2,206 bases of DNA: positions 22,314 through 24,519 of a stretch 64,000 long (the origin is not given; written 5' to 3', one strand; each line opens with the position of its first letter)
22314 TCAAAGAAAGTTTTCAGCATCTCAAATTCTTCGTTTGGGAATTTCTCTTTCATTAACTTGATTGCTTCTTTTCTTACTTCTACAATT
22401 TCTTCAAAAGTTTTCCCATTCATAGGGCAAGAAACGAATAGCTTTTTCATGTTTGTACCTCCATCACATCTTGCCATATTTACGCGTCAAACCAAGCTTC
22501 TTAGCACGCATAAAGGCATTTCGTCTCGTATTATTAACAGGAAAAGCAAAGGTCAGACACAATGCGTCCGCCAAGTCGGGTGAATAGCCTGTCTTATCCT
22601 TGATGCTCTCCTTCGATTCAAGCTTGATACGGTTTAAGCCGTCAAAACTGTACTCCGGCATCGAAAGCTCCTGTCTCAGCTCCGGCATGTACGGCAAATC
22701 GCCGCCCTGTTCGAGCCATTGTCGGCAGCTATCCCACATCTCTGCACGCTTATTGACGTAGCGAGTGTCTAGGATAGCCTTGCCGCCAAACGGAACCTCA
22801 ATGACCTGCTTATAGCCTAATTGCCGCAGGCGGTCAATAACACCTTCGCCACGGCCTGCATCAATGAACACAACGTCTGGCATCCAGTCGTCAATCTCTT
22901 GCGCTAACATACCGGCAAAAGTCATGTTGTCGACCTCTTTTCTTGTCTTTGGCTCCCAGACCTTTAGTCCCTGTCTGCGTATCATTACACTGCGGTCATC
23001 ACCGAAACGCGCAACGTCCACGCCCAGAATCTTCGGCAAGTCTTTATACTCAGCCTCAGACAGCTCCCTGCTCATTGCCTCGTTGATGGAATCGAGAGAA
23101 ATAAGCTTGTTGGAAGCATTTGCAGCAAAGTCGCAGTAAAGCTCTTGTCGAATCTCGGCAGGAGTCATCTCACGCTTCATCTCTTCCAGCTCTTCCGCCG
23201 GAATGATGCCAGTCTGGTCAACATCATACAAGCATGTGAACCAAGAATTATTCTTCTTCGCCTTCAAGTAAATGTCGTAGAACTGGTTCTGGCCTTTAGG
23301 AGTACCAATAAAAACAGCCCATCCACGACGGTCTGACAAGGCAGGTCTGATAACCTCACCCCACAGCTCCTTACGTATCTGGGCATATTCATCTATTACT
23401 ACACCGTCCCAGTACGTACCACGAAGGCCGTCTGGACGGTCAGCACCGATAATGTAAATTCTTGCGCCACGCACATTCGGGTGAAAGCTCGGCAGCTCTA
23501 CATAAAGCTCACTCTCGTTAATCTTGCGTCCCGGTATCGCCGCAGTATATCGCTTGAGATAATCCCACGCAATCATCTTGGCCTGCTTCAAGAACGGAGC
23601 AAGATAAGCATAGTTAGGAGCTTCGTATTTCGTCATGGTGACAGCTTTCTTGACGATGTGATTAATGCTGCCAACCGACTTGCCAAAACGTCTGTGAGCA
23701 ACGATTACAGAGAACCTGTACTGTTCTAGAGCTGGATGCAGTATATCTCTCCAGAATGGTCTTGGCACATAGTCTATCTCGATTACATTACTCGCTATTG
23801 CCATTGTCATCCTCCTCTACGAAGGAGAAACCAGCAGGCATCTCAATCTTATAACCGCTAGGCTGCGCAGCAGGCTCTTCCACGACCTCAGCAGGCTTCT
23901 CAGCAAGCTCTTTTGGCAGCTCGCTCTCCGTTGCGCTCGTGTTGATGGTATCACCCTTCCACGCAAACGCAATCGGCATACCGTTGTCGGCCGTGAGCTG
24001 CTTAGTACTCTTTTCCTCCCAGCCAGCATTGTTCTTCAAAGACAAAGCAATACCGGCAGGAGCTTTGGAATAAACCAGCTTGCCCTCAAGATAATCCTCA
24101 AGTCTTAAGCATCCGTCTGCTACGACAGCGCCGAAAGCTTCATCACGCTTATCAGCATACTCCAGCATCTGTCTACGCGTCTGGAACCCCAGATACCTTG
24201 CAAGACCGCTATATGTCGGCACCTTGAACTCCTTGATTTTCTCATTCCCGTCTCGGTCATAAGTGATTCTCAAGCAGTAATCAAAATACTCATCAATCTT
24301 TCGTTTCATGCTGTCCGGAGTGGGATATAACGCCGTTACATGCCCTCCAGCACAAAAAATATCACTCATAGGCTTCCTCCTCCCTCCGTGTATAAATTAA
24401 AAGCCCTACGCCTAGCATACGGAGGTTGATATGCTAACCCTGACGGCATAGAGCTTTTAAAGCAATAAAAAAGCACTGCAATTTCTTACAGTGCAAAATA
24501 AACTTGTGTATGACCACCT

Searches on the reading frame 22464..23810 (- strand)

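Call 24: search_protein_families(library=phrogs, proteins=[window:22464-23810:-], max_evalue=0.001)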
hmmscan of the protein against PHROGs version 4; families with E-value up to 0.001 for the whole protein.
window:22464-23810:- (448 aa): 4 families
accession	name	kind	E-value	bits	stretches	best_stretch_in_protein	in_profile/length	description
phrog_2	-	head and packaging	9.4e-52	177.8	1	12-431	262-600/807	terminase large subunit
phrog_7579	-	head and packaging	1.4e-11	45.1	1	29-250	15-234/239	terminase large subunit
phrog_9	-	head and packaging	8e-10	39.2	1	67-342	258-595/812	terminase large subunit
phrog_5909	-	head and packaging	0.00022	21.4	1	168-341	6-195/285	terminase large subunit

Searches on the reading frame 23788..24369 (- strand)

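Call 24: search_protein_families(library=phrogs, proteins=[window:23788-24369:-], max_evalue=0.001)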
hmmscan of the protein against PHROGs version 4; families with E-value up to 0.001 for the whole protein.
window:23788-24369:- (193 aa): 1 family
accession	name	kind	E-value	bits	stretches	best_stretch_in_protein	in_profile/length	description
phrog_606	-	head and packaging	3.5e-10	41.2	1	15-130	25-143/167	terminase small subunit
